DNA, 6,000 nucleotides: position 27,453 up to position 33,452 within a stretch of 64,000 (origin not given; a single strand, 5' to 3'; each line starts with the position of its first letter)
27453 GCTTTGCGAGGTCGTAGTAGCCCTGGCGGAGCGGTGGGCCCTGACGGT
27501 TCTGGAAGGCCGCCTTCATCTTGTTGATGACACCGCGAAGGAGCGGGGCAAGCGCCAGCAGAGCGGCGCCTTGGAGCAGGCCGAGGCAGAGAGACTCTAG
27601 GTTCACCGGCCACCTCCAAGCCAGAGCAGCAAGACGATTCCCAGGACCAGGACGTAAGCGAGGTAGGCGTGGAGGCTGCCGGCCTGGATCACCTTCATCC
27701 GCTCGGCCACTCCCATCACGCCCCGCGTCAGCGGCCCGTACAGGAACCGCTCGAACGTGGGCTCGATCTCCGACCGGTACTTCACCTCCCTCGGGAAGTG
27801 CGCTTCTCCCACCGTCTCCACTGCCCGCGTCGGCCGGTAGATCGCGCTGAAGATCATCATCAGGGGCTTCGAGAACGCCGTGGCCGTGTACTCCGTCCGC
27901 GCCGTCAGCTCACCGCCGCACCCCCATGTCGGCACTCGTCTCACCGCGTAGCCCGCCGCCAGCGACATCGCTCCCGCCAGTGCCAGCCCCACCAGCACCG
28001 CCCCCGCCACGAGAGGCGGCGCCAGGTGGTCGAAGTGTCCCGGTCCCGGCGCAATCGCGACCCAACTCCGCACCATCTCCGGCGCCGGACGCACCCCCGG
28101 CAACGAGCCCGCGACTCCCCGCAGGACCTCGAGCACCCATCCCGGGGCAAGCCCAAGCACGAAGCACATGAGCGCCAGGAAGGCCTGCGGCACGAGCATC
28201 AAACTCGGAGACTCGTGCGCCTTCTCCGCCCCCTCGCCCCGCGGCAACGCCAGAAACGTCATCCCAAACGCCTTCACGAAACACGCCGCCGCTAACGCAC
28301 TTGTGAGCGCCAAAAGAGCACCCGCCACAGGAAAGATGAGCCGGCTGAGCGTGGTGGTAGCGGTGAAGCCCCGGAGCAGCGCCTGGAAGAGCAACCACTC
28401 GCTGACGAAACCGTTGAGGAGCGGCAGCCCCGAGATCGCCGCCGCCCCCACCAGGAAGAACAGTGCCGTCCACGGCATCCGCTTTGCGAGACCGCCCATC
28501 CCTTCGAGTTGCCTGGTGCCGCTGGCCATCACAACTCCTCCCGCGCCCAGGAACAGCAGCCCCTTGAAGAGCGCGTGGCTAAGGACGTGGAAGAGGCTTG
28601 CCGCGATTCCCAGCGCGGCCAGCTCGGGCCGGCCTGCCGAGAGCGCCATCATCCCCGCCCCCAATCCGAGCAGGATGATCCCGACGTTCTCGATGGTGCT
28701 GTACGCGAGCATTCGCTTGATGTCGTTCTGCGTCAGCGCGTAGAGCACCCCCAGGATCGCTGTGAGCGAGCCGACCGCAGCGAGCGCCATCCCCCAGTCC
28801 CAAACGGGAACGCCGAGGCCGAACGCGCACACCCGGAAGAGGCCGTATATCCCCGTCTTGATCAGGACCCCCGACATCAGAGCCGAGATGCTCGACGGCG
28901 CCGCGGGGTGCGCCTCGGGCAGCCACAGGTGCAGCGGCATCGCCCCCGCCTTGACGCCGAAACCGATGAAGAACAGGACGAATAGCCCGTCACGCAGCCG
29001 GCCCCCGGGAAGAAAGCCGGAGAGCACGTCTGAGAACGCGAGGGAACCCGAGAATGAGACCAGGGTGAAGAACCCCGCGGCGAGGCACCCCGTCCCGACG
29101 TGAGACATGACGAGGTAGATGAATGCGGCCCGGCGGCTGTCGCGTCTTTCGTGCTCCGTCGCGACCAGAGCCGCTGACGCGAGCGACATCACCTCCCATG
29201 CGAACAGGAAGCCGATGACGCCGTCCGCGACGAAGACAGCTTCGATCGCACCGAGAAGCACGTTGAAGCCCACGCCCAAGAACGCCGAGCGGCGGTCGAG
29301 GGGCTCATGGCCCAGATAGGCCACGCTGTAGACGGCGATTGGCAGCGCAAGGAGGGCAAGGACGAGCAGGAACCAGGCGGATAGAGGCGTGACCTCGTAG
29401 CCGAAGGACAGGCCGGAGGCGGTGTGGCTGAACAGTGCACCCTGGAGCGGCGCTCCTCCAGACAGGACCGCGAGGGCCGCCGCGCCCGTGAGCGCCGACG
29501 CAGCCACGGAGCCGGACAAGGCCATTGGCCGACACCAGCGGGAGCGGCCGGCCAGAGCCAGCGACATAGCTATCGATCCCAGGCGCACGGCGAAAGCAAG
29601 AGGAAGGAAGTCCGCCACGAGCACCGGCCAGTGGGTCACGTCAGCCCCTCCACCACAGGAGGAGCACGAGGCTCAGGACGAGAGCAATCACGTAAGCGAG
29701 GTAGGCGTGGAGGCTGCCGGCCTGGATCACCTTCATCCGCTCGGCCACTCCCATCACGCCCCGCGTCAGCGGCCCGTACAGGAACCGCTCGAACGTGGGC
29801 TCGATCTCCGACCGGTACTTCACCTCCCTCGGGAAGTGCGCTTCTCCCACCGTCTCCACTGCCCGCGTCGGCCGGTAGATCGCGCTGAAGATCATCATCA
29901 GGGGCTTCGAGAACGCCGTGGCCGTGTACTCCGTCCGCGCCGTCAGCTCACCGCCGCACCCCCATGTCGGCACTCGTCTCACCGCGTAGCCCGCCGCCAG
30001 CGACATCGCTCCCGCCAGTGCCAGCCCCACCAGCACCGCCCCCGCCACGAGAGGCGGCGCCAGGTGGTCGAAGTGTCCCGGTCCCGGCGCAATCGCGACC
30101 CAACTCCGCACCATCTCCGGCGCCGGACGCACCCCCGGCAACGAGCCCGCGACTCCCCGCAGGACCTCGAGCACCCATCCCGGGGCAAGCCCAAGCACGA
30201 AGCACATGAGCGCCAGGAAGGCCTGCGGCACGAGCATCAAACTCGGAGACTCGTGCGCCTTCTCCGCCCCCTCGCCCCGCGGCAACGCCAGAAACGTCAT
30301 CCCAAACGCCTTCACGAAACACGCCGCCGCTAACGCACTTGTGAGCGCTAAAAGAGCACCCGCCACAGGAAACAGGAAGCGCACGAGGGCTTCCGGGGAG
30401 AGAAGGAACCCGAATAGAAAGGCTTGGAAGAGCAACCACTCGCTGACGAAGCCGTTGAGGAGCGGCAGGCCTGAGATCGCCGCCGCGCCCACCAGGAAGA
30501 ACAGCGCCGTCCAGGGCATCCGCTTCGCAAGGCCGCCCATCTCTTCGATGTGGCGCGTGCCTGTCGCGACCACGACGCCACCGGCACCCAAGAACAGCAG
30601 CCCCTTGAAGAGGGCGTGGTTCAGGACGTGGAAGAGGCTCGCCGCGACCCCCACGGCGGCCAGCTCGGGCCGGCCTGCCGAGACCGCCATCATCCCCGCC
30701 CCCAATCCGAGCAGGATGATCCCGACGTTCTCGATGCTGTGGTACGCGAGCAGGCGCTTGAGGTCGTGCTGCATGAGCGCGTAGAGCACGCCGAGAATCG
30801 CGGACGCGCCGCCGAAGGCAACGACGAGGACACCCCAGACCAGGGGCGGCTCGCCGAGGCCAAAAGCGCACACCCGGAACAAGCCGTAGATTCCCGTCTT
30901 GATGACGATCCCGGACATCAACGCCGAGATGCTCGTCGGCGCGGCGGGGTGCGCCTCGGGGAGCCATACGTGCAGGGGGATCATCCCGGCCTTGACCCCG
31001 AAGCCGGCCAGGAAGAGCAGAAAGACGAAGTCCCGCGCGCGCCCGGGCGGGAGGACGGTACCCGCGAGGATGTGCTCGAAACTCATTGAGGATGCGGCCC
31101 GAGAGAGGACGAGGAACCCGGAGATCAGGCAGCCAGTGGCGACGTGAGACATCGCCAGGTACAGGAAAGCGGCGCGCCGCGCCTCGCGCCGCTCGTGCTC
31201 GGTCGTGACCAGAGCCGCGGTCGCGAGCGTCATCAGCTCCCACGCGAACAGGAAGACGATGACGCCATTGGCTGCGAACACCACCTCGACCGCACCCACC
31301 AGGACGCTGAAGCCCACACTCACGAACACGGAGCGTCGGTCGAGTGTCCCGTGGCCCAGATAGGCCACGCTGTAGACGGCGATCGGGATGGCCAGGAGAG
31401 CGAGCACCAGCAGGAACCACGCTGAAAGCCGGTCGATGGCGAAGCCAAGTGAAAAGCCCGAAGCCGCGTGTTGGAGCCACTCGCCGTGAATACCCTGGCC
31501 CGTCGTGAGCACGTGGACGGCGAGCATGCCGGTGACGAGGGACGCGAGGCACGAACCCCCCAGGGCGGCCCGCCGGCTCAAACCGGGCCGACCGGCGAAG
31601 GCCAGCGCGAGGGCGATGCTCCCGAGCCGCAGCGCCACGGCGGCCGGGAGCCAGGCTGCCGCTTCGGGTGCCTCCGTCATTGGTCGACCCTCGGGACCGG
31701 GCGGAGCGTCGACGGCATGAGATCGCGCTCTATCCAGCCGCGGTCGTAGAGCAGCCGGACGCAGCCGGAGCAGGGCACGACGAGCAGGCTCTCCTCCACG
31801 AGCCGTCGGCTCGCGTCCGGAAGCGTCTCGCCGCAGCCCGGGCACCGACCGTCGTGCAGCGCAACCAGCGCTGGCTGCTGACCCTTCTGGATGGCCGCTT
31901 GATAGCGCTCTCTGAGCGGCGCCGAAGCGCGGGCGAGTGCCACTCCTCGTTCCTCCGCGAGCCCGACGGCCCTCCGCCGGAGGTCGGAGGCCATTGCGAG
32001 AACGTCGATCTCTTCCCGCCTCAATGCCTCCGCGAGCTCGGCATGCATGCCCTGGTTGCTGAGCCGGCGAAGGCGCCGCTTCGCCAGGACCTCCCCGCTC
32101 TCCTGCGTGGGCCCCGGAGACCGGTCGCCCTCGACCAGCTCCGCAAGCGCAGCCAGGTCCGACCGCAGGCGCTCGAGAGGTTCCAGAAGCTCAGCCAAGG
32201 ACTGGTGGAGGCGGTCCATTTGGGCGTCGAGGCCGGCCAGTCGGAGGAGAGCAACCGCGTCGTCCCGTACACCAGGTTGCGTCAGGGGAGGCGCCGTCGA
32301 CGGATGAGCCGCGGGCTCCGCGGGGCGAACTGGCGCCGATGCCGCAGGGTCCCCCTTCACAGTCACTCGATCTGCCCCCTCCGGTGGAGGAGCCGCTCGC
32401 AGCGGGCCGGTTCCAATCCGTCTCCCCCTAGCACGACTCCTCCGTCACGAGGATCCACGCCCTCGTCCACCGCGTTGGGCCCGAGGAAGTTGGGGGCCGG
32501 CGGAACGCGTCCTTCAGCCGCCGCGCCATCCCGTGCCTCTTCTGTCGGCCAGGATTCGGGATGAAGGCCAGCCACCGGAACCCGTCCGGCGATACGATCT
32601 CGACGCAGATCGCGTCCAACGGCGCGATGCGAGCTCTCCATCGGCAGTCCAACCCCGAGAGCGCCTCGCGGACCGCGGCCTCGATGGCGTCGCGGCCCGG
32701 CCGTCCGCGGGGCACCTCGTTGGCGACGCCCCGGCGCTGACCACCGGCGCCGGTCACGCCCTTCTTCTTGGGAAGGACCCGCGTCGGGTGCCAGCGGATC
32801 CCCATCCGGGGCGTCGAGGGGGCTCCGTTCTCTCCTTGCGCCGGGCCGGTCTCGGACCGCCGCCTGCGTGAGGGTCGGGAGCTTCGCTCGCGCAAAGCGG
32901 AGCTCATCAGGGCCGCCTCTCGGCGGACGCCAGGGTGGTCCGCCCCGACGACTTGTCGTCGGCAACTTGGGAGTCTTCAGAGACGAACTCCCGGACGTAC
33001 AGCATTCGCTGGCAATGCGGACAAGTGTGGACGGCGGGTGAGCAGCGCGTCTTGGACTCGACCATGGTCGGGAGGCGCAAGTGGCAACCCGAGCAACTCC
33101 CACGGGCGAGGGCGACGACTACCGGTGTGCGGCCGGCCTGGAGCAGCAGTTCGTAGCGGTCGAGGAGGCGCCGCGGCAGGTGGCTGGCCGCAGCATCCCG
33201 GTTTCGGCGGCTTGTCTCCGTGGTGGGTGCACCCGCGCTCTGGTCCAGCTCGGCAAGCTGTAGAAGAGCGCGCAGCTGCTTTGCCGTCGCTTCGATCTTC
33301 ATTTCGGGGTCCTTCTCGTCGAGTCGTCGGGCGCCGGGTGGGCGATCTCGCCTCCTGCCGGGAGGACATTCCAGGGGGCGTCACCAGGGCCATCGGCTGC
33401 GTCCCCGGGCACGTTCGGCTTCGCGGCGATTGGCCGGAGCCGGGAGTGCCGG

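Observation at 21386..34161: A tightly coupled ~12.8-kb operon joins the Ehr-like complex to a pseudo-receiver, two zinc-ribbon proteins and five small unknown proteins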

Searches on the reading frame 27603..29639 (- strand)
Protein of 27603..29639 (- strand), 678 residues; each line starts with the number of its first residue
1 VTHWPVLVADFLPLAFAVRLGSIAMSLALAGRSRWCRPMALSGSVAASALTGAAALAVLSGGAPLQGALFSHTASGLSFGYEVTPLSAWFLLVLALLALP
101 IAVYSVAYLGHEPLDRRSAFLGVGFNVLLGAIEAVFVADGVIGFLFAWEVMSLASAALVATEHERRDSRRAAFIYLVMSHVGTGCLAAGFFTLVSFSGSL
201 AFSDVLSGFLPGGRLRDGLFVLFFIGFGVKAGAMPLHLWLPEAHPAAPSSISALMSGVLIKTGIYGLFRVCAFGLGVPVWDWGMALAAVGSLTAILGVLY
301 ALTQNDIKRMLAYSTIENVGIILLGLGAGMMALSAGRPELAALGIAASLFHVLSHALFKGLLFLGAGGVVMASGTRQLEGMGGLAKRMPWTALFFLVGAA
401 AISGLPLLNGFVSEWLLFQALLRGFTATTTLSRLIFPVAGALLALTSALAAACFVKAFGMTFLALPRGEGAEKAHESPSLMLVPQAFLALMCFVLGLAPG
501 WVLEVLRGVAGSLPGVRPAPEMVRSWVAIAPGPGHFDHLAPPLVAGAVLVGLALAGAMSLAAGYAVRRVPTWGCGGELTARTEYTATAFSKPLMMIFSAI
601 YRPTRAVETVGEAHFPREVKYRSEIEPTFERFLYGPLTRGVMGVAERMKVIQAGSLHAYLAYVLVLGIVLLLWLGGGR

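Call 6: search_protein_families(library=pfam, max_evalue=0.01, proteins=[window:27603-29639:-])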
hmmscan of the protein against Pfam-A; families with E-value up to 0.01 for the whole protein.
window:27603-29639:- (678 aa): 2 families
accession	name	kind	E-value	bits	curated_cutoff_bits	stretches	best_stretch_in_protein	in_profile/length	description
PF00361.26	Proton_antipo_M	-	2.8e-59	201.2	21.5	1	139-424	2-278/294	NADH:quinone oxidoreductase/Mrp antiporter, TM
PF00662.26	Proton_antipo_N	-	2.3e-06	27.8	24.5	1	77-113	9-45/51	NADH-Ubiquinone oxidoreductase (complex I), chain 5 N-terminus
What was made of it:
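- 27603..29639 (-): HyfB-like antiporter subunit 2. Positions 27652-28310 are identical to 29690-30348 in HyfB1. Proton_antipo_M E 2.8e-59, call 6.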

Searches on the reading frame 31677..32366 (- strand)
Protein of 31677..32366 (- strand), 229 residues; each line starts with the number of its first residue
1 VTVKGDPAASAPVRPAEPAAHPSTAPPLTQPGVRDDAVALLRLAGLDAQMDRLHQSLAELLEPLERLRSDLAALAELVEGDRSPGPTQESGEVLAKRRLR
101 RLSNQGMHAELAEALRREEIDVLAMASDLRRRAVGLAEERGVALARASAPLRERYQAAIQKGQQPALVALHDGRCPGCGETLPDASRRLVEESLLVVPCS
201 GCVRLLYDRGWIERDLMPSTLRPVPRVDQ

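Call 5: search_protein_families(library=pfam, max_evalue=1, proteins=[window:31677-32366:-])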
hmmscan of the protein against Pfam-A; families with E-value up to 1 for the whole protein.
window:31677-32366:- (229 aa): 3 families
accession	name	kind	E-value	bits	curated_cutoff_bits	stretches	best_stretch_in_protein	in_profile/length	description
PF20120.5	DUF6510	-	0.14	12.5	26.4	1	170-206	24-61/86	Family of unknown function (DUF6510)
PF00006.31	ATP-synt_ab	-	0.17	11.9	29.5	1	107-160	92-142/213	ATP synthase alpha/beta family, nucleotide-binding domain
PF10571.15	UPF0547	-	0.18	12.4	29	1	175-187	3-15/26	Uncharacterised protein family UPF0547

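Call 10: find_encoding_contigs(protein=window:31677-32366:-, flank=10000, max_places=6)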
Protein window:31677-32366:- (229 aa): 1 contig read that carries it; 1 place shown.
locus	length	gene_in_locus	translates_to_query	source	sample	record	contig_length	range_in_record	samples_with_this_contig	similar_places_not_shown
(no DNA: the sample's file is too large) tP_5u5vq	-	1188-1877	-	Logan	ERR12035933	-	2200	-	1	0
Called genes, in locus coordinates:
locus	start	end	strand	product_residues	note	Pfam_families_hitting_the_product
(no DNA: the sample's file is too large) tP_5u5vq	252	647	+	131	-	PF02591:Zn_ribbon_9 (weak)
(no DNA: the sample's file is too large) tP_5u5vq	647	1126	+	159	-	-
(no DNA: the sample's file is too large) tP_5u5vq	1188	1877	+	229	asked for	-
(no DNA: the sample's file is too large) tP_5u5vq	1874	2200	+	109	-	?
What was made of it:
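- Tried and rejected: An exact look-up of ZnCC5 found only a 2.2-kb Logan contig without DNA (call 10).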

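Call 55: search_solved_structures(query=A9, max_evalue=1, show_alignments=2)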
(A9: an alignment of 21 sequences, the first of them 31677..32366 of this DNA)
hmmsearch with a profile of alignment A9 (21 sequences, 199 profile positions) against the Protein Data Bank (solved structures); distinct sequences matched with E-value up to 1: 19.
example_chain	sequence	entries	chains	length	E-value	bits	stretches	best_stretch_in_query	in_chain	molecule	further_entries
4ilo_A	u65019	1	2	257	2.7e-12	49.9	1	39-197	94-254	CT398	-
3na7_A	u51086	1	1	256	3e-12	49.7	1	15-192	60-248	HP0958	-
4v3p_SX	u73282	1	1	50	0.054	16.3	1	156-179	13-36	40S ribosomal protein S27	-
8ip8_xa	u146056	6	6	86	0.15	14.8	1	156-179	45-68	40S ribosomal protein eS27 | 40S ribosomal protein S27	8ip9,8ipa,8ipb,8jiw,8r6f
4v7e_Bb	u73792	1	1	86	0.16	14.8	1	156-179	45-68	40S ribosomal protein S27E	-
5y05_A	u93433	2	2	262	0.18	14.6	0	15-177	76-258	msmeg_4306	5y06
8gmh_C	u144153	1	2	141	0.21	14.3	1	8-105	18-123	LapA4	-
8fdo_C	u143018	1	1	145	0.37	13.5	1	47-132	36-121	FP15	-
9fi8_HB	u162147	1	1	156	0.42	13.3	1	155-192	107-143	Ribosomal protein S9, putative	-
2jvf_A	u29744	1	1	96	0.55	13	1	66-111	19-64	de novo protein M7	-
9x1w_A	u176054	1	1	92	0.57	12.9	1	13-98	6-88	P57-M4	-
9tlo_A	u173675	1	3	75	0.66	12.7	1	22-56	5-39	Sc-apCC-2-BCL-xL-5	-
9tlu_C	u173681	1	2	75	0.66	12.7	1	22-60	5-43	Sc-apCC-2-BCL-xL-3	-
7bji_A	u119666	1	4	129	0.67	12.7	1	15-74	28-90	Centrosomal protein of 135 kDa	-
3m9b_A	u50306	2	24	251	0.68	12.7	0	37-107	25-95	Proteasome-associated ATPase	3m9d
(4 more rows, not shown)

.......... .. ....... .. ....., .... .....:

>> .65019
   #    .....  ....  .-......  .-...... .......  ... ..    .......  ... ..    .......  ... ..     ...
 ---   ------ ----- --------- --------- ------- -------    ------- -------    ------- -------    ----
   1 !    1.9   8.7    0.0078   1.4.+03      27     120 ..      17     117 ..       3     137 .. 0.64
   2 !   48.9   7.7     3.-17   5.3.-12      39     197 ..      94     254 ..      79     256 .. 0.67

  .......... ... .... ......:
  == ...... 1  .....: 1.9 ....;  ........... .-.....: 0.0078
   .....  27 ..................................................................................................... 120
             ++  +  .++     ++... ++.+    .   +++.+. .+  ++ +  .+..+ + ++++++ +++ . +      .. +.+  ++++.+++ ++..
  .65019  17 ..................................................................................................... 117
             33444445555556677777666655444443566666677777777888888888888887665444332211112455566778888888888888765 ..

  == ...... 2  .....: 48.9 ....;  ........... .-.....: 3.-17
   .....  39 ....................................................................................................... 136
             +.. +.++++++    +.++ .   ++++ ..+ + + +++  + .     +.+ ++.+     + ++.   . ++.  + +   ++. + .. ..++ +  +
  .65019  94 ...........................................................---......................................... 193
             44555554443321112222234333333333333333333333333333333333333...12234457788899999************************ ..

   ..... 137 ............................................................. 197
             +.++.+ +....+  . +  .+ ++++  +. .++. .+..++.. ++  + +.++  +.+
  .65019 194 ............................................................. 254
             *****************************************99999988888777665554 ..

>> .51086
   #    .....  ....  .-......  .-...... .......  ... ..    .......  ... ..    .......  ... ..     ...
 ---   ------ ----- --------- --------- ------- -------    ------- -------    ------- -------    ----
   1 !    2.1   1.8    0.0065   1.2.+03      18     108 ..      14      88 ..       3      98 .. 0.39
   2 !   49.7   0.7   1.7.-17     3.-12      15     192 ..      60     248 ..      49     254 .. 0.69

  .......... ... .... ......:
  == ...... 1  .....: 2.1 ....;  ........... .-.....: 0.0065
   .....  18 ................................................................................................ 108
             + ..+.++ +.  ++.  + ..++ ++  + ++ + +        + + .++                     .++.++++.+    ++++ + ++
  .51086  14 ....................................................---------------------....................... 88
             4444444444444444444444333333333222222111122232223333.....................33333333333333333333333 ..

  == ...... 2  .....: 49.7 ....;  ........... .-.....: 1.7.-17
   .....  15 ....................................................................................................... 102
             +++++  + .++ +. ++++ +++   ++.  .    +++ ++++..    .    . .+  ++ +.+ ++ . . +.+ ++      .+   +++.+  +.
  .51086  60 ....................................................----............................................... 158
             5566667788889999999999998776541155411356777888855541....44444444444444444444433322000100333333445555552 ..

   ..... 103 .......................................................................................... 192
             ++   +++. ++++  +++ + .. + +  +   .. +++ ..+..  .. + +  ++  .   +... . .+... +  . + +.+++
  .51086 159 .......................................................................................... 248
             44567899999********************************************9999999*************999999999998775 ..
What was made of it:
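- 31677..32366 (-): ZnCC5: a full-length DUF164 protein (coiled coil plus C4 zinc ribbon). Its stop overlaps the HyfB1 start (ATGA). The profile aligns to HP0958 residues 60-248 and CT398 residues 94-254 with E about 3e-12, call 55.
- On DUF164 / Zn_ribbon_9 (HP0958, CT398): The family profile aligns over HP0958 residues 60-248 and CT398 residues 94-254 (call 55), which fits ZnCC5.
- Closest known: HP0958. Same: The family profile matches both structures at E about 3e-12 (call 55).
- The family profile hits CT398 (4ILO) and HP0958 (3NA7) at E about 3e-12 (call 55).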

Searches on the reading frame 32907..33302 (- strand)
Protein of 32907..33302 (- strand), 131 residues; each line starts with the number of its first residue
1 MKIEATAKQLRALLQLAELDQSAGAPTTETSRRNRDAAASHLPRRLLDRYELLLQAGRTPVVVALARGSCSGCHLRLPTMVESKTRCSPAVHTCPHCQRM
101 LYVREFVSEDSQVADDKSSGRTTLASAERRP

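Call 5: search_protein_families(library=pfam, max_evalue=1, proteins=[window:32907-33302:-])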
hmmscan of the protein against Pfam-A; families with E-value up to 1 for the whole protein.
window:32907-33302:- (131 aa): 6 families
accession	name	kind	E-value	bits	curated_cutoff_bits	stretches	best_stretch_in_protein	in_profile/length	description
PF02591.20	Zn_ribbon_9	-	1.7e-07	31.6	29.1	1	69-101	1-33/33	C4-type zinc ribbon domain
PF22289.1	DmmA-like_C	-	0.0051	17.2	27.4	1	88-109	15-36/44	Dimethylamine monooxygenase subunit DmmA-like, C-terminal domain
PF04981.18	NMD3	-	0.013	15.4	24.9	1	66-111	12-55/243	NMD3 family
PF04032.22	Rpr2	-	0.052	14.2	29.3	1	10-97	2-89/90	RNAse P Rpr2/Rpp21/SNM1 subunit domain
PF10601.15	zf-LITAF-like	-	0.09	13.4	23.8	1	72-104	40-69/70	LITAF-like zinc ribbon domain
PF07975.18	C1_4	-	0.15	12.8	28.9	1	69-100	1-34/55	TFIIH C1-like domain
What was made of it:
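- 32907..33302 (-): Zn3: a short DUF164 (Zn_ribbon_9) protein, the most conserved accessory partner of the pseudo-receiver. PF02591, 31.6 bits against a cutoff of 29.1, call 5.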
